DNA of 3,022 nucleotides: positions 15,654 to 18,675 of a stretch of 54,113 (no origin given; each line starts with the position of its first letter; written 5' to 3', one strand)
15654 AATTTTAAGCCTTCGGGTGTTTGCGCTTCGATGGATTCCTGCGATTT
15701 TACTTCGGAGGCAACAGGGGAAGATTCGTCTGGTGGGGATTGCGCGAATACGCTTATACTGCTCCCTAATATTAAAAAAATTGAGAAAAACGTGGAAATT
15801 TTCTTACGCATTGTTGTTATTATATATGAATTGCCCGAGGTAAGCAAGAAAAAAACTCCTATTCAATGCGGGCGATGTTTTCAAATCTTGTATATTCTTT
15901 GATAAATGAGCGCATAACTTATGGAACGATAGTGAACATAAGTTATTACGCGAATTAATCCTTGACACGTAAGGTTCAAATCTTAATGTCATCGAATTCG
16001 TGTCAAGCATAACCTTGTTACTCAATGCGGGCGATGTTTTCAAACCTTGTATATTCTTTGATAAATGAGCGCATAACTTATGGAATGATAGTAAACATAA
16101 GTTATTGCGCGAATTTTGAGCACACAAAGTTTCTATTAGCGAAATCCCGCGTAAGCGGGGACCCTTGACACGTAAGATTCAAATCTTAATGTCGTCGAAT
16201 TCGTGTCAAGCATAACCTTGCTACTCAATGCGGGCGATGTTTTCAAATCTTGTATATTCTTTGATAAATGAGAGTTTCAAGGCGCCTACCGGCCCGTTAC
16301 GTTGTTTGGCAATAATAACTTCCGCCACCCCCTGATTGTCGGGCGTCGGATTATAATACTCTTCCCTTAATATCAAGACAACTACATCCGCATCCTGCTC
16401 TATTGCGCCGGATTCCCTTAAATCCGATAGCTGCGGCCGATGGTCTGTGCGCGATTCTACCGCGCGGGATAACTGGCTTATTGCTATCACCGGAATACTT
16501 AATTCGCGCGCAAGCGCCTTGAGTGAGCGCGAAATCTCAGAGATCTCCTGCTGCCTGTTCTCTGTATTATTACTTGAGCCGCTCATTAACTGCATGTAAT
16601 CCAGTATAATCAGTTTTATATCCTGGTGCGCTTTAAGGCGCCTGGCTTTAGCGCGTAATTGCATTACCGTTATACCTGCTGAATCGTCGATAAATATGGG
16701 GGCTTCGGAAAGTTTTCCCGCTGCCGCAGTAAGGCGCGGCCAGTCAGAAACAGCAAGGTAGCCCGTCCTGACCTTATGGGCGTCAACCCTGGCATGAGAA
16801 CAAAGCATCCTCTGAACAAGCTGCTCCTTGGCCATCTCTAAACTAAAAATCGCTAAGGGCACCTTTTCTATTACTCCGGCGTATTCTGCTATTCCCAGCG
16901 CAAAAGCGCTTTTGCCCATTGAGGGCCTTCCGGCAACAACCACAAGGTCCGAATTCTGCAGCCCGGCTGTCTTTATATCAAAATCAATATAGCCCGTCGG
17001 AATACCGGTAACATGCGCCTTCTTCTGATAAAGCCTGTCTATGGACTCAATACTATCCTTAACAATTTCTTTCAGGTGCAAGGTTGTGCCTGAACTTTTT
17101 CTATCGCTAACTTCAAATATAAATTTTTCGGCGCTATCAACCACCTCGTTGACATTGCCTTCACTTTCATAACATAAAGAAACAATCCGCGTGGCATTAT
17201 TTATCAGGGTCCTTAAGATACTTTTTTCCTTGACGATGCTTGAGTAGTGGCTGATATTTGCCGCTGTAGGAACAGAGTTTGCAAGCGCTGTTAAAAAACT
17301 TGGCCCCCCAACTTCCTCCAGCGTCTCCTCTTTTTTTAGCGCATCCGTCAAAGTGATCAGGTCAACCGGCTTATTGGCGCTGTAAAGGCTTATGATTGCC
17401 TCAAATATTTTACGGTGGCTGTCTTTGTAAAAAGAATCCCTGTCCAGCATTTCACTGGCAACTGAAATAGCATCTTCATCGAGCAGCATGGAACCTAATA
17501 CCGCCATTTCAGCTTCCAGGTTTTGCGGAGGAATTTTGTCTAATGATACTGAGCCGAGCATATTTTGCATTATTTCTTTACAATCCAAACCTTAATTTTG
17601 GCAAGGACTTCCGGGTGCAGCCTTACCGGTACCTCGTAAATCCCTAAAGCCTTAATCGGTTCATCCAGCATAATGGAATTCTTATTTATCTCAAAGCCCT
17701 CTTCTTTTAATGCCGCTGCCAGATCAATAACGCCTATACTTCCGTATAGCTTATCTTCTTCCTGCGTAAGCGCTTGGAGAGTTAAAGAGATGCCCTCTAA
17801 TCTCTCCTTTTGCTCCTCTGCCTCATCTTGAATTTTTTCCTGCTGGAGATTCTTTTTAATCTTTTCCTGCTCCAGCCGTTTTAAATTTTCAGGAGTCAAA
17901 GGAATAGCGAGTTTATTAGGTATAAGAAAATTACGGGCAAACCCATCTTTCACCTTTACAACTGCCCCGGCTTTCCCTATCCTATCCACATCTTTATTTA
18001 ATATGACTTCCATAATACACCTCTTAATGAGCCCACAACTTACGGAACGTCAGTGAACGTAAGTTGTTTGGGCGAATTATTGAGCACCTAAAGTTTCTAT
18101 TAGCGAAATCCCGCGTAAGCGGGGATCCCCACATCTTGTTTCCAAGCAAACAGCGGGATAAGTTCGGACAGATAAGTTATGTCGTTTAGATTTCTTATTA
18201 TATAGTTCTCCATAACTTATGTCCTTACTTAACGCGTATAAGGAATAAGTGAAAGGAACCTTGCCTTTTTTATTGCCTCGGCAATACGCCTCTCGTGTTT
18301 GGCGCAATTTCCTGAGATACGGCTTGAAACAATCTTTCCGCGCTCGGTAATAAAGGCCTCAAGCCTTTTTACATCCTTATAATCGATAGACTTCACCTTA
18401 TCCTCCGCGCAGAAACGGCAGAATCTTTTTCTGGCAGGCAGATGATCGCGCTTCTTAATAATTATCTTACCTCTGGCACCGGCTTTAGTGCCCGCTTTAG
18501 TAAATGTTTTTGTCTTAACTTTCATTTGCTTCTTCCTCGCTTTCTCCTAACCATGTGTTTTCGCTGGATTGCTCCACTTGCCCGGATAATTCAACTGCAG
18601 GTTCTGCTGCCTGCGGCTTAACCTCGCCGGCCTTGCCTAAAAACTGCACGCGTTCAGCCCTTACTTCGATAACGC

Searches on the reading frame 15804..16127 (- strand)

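Call 15: search_protein_families(library=pfam, proteins=[window:15804-16127:-])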
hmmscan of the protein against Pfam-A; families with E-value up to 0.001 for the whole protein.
window:15804-16127:- (107 aa): 1 family
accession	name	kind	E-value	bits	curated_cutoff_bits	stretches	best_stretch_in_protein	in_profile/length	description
PF13832.12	zf-HC5HC2H_2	-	0.00069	20.2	27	0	57-91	69-103/109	PHD-zinc-finger like domain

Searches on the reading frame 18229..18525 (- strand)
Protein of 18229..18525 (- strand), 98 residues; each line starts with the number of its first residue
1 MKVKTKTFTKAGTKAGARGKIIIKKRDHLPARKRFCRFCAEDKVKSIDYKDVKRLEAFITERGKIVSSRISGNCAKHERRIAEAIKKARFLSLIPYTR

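Call 14: search_protein_families(library=pfam, proteins=[window:18229-18525:-])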
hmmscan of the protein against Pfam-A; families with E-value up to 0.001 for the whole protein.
window:18229-18525:- (98 aa): 1 family
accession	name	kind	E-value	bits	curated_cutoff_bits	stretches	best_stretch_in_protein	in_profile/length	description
PF01084.26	Ribosomal_S18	-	1.8e-22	79.6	21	1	44-94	2-52/52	Ribosomal protein S18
